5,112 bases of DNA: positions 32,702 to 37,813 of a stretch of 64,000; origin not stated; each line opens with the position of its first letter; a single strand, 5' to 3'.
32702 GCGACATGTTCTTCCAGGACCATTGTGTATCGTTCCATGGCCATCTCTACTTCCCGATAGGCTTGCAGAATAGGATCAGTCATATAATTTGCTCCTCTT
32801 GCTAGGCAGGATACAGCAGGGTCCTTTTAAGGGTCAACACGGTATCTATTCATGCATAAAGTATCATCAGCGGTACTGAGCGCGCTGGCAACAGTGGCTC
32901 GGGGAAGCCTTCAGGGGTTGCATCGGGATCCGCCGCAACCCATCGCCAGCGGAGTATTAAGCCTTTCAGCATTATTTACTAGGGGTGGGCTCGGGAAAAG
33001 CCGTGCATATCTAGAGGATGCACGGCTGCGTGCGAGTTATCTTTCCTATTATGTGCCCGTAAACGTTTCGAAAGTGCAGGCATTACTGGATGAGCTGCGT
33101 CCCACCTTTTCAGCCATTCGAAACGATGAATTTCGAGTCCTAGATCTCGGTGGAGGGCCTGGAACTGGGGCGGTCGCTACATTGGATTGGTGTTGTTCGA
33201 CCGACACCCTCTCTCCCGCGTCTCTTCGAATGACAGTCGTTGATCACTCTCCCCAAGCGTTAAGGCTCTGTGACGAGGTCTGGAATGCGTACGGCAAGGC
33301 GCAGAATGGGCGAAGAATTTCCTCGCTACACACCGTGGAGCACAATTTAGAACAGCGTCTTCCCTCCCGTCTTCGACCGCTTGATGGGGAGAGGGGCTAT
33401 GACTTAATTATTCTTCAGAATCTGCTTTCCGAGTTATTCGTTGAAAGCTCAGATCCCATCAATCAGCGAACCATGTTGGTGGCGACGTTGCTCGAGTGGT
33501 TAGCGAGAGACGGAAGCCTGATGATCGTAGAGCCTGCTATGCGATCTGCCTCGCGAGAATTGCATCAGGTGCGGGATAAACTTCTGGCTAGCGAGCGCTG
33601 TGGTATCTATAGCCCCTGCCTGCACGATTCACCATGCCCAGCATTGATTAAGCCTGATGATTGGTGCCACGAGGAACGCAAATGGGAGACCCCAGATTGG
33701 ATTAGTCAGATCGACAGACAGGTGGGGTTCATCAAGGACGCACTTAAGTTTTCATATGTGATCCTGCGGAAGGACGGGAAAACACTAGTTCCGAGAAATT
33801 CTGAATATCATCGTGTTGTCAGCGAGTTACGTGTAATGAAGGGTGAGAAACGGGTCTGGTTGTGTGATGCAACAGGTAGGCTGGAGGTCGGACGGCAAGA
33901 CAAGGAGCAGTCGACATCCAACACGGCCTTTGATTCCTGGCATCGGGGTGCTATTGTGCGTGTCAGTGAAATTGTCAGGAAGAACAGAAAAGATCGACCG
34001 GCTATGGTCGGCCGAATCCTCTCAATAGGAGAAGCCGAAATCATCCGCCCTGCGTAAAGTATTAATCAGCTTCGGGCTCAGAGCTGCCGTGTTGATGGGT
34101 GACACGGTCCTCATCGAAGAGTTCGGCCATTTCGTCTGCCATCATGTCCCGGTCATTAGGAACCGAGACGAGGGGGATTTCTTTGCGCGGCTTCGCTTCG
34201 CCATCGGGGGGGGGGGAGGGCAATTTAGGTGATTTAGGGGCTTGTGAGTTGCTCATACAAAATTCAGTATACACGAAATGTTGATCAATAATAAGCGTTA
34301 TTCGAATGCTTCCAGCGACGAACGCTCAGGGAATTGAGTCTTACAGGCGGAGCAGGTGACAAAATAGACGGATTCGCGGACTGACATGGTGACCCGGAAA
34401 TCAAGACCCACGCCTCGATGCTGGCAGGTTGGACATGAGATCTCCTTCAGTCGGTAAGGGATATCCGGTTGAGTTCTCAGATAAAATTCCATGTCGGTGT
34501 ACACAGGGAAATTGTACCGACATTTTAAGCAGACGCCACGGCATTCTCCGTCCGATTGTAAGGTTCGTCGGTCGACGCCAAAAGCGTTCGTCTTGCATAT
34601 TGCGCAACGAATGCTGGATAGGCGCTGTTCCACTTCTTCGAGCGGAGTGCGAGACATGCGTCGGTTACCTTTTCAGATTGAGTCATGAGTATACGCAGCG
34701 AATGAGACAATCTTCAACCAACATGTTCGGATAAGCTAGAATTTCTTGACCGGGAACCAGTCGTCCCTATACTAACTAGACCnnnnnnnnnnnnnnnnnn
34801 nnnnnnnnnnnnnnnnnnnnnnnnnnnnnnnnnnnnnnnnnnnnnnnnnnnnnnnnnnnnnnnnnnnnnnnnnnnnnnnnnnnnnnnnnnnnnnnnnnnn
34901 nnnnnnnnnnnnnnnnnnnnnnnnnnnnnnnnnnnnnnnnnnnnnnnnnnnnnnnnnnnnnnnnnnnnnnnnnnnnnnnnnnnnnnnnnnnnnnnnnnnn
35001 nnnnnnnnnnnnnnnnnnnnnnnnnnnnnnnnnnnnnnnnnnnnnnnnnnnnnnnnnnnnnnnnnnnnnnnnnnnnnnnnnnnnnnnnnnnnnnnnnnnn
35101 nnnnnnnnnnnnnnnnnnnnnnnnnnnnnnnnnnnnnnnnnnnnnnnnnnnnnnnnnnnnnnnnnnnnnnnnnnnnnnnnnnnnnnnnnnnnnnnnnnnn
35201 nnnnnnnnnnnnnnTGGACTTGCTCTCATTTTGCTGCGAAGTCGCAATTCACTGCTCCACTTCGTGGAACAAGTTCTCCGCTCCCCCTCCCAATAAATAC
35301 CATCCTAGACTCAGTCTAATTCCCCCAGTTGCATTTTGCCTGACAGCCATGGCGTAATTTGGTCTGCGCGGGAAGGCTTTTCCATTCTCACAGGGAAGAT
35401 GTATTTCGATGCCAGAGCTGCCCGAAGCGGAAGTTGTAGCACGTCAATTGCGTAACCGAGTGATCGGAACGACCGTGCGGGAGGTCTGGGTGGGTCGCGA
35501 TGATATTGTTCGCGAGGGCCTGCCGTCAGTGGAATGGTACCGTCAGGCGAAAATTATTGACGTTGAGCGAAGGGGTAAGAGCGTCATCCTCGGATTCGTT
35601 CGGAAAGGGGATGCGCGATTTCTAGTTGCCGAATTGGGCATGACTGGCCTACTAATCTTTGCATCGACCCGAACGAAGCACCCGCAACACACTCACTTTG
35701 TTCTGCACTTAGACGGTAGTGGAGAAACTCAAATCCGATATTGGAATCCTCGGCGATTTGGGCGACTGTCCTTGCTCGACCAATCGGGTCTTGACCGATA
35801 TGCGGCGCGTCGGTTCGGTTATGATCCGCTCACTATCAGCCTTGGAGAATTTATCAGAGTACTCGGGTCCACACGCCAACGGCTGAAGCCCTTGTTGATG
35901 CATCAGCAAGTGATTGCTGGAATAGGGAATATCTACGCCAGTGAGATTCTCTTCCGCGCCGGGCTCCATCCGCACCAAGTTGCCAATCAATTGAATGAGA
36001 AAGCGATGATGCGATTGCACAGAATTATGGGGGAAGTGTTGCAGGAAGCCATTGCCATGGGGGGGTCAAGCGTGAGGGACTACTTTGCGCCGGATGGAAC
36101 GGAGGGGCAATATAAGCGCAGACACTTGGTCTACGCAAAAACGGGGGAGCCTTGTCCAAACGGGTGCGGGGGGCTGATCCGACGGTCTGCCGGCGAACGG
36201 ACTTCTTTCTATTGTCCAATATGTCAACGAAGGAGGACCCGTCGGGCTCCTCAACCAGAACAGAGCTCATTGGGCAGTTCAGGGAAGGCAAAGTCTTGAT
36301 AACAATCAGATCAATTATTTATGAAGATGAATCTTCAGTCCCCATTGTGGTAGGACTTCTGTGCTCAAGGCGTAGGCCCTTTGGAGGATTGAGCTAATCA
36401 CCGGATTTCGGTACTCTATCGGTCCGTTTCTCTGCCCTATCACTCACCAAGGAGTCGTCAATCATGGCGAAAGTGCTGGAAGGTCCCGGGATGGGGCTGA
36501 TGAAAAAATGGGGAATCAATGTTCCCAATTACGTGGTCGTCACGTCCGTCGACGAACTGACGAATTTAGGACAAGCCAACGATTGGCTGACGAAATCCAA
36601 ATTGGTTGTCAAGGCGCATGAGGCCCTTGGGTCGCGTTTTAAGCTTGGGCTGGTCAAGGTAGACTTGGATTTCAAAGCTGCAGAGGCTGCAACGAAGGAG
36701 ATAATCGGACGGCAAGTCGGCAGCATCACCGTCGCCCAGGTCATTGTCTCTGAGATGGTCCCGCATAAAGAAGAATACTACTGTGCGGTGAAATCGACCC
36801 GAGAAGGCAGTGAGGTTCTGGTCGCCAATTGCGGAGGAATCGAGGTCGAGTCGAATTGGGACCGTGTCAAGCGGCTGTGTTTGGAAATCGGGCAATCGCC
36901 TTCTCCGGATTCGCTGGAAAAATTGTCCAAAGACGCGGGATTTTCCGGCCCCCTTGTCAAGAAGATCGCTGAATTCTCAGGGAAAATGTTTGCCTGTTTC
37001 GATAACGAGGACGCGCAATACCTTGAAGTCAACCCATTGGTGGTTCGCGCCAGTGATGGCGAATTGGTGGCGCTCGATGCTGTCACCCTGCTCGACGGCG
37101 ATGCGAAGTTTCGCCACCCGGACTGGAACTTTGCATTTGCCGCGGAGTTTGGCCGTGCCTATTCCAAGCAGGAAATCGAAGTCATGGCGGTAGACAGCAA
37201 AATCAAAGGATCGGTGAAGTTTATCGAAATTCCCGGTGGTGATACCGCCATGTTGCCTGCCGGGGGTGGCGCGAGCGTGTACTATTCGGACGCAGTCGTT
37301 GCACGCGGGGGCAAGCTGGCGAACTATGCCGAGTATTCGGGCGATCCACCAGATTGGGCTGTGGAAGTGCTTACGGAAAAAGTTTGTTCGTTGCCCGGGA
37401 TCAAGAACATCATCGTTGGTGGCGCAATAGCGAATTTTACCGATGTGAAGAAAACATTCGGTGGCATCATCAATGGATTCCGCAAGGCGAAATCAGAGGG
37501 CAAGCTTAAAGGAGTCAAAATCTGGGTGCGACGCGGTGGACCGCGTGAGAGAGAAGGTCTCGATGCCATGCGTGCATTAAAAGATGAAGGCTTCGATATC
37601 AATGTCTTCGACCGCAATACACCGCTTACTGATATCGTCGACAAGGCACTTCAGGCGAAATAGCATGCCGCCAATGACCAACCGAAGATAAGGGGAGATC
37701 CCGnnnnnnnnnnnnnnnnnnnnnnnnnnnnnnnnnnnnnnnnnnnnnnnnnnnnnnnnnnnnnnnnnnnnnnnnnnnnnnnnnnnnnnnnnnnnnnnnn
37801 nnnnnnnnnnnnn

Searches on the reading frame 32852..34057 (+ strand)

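Call 74: search_protein_families(library=pfam, proteins=[window:32852-34057:+], max_evalue=0.00001)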
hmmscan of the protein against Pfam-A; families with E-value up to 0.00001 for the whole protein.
window:32852-34057:+ (401 aa): 1 family
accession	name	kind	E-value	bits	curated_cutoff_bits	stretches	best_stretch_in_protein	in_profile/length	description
PF09243.16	Rsm22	-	1.1e-21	77.9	23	1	62-345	6-250/275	Mitochondrial small ribosomal subunit Rsm22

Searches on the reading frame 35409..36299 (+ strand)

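Call 74: search_protein_families(library=pfam, proteins=[window:35409-36299:+], max_evalue=0.00001)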
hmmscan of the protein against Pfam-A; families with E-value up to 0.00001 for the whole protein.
window:35409-36299:+ (296 aa): 2 families
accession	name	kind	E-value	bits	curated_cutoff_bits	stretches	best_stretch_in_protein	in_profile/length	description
PF06831.19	H2TH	-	3.2e-25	88.4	34.7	1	146-223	13-90/93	Formamidopyrimidine-DNA glycosylase H2TH domain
PF01149.29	Fapy_DNA_glyco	-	4.1e-24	85.9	25.5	1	1-120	1-117/117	Formamidopyrimidine-DNA glycosylase N-terminal domain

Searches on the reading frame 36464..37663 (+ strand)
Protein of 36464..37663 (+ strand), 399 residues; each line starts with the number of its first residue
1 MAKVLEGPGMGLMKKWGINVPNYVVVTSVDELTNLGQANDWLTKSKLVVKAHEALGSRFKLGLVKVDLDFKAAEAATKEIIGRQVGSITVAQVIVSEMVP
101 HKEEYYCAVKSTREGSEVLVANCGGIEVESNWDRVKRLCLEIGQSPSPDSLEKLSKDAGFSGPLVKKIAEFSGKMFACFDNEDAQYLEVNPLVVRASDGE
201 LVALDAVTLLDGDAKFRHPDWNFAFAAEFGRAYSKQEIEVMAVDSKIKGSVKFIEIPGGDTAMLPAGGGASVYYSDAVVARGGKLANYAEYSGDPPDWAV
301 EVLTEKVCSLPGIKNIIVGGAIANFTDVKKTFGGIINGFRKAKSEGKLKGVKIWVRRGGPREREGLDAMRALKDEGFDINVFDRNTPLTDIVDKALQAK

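Call 74: search_protein_families(library=pfam, proteins=[window:36464-37663:+], max_evalue=0.00001)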
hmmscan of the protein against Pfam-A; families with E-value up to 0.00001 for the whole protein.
window:36464-37663:+ (399 aa): 4 families
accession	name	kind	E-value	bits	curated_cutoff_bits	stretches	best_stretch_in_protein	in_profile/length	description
PF16114.10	Citrate_bind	-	3.5e-57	193.2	26.8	1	231-397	1-176/177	ATP citrate lyase citrate-binding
PF24948.1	Citrate_synth_N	-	8.3e-34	117.4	83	1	21-217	28-227/232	ATP-citrate synthase ATP-grasp domain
PF08442.15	ATP-grasp_2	-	8.8e-21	74.9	29.5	1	10-194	8-202/202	ATP-grasp domain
PF13549.11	ATP-grasp_5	-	1e-06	28.7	27.6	0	10-138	16-145/221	ATP-grasp domain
